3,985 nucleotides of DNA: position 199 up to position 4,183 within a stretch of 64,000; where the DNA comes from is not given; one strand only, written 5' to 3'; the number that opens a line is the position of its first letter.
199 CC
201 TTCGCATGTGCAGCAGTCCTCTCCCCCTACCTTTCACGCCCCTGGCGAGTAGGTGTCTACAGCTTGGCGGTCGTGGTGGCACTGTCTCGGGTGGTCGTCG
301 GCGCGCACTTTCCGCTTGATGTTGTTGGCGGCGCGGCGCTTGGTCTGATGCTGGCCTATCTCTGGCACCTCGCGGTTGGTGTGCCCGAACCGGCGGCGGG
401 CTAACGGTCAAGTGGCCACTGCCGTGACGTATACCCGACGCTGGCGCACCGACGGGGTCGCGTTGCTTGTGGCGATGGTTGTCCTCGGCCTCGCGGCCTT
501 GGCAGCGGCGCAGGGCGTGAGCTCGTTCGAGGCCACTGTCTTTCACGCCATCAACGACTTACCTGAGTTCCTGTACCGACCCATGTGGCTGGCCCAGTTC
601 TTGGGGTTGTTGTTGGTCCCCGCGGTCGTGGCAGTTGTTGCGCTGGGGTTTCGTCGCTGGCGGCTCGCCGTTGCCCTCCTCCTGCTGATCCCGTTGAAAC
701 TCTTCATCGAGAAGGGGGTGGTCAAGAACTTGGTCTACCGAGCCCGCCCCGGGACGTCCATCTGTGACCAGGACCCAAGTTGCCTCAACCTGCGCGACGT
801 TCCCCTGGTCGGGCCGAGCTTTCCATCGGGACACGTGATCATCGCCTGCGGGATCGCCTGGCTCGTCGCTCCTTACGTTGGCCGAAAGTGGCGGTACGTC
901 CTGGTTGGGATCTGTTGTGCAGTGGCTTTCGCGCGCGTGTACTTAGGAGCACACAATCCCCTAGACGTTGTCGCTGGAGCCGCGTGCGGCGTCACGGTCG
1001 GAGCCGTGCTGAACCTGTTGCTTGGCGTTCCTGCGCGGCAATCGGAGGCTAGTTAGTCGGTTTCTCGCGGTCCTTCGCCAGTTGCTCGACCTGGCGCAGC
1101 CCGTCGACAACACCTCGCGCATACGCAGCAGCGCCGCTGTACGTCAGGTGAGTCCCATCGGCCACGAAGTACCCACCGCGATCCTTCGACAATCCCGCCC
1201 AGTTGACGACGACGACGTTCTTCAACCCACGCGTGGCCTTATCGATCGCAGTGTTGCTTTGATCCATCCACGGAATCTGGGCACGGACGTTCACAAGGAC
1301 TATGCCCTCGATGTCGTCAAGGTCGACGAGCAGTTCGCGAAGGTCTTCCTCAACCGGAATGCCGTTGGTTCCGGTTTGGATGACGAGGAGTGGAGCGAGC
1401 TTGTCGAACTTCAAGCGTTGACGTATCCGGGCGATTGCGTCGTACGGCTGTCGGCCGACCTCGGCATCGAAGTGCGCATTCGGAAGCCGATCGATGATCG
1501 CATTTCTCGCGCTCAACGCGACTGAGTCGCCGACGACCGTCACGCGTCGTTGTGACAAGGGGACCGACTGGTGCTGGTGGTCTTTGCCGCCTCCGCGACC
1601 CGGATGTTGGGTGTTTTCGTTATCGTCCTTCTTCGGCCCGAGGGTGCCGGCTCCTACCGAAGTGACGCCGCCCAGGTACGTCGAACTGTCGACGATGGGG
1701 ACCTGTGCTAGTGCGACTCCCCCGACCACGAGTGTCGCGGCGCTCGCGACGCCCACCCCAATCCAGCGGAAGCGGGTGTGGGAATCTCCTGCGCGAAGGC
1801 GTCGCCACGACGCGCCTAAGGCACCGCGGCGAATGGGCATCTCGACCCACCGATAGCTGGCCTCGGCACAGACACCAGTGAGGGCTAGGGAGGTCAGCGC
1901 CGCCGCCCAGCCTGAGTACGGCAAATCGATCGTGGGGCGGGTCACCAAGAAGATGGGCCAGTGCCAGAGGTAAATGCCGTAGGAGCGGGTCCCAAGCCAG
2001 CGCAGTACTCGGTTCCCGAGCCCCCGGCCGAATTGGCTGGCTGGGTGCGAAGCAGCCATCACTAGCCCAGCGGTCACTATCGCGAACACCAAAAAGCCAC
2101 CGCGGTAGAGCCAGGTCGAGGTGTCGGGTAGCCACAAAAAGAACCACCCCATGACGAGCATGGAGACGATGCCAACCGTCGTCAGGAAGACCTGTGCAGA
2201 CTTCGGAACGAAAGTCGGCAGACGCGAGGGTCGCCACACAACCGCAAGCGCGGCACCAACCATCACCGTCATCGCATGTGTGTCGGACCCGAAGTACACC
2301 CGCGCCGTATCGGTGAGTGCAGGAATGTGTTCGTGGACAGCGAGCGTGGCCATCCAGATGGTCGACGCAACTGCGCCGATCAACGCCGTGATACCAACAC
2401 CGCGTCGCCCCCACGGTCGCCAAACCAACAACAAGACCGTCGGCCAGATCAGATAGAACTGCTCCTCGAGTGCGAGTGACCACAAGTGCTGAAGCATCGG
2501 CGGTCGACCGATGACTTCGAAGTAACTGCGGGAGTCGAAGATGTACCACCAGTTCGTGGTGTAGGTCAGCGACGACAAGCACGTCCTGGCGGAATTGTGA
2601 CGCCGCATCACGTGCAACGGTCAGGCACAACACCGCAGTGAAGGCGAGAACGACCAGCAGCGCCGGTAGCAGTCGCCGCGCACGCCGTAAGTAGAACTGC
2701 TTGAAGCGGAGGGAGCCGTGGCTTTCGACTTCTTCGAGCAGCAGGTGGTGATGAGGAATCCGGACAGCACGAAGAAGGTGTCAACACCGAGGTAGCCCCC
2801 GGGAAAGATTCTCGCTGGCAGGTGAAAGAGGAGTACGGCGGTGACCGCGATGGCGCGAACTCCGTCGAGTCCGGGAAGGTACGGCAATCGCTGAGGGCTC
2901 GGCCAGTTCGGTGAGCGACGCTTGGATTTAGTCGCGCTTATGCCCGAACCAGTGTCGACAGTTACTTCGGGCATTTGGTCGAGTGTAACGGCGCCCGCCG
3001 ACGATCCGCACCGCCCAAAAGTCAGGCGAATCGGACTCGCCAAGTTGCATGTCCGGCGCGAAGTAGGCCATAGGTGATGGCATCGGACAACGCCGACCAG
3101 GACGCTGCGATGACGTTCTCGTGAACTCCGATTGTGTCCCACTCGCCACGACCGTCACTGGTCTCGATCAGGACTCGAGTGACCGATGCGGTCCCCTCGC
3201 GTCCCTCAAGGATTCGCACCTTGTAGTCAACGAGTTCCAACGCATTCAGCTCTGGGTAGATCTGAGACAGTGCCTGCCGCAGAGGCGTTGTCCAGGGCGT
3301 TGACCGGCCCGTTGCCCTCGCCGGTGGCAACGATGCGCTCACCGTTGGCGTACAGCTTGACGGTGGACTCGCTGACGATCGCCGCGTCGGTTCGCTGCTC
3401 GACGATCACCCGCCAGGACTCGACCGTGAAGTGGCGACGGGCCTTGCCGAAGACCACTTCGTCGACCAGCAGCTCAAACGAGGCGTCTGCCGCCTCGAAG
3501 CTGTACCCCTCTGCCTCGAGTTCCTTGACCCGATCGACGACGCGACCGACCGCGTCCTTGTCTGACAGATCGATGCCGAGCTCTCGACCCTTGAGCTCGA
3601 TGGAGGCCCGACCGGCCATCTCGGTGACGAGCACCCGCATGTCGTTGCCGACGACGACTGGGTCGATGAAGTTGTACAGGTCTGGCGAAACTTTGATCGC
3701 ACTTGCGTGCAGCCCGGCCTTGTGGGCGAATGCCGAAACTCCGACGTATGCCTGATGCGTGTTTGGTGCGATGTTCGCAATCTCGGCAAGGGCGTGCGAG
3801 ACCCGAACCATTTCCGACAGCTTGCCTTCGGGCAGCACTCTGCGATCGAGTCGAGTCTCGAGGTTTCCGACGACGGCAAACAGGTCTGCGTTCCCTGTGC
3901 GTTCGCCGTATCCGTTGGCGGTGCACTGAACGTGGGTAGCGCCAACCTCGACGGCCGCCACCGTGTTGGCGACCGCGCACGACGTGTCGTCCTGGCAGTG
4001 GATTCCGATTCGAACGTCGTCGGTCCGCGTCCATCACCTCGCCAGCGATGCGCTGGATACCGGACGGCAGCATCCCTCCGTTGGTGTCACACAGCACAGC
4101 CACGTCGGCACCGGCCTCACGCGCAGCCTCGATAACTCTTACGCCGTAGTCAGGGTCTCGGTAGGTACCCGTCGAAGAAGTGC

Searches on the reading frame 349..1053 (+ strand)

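Call 86: search_protein_families(library=pfam, proteins=[window:349-1053:+], max_evalue=0.001)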
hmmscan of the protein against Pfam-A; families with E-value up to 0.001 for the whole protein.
window:349-1053:+ (235 aa): 2 families
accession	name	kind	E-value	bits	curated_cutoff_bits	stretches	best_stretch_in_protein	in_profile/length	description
PF01569.27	PAP2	-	1.8e-17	63.7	27.2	1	108-221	3-121/130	PAP2 superfamily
PF14378.12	PAP2_3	-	3.2e-08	34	27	1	157-215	126-185/190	PAP2 superfamily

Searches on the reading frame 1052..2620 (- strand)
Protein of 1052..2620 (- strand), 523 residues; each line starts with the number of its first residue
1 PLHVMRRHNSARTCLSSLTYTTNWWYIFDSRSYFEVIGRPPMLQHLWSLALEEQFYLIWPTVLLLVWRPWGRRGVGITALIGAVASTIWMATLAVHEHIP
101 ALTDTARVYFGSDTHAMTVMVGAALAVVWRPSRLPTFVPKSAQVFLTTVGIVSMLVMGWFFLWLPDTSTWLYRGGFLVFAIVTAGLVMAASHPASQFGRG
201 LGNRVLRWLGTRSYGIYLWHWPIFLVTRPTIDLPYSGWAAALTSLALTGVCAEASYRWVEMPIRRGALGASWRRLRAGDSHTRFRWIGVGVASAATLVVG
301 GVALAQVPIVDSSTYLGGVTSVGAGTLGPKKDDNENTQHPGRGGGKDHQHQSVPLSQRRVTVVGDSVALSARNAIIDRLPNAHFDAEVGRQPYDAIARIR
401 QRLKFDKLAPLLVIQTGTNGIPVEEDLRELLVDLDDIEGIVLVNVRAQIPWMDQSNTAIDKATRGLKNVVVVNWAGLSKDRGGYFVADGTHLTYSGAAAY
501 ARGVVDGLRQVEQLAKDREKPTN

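Call 86: search_protein_families(library=pfam, proteins=[window:1052-2620:-], max_evalue=0.001)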
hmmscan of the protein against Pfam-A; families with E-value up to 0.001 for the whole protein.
window:1052-2620:- (523 aa): 1 family
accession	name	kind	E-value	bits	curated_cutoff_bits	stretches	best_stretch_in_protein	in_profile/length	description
PF01757.29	Acyl_transf_3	-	5e-13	49.3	31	1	24-248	107-317/326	Acyltransferase domain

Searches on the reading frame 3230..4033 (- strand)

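Call 86: search_protein_families(library=pfam, proteins=[window:3230-4033:-], max_evalue=0.001)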
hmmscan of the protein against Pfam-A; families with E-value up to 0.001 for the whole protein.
window:3230-4033:- (268 aa): 3 families
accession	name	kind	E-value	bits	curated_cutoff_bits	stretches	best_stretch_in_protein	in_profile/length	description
PF00682.25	HMGL-like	-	4.5e-18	66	29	1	5-79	186-257/260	HMGL-like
PF22617.1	HCS_D2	-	1.1e-13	51.8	27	1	97-174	2-79/82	Homocitrate synthase post-HMGL domain-like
PF08502.15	LeuA_dimer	-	8.9e-10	39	24.9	1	181-250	2-66/131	LeuA allosteric (dimerisation) domain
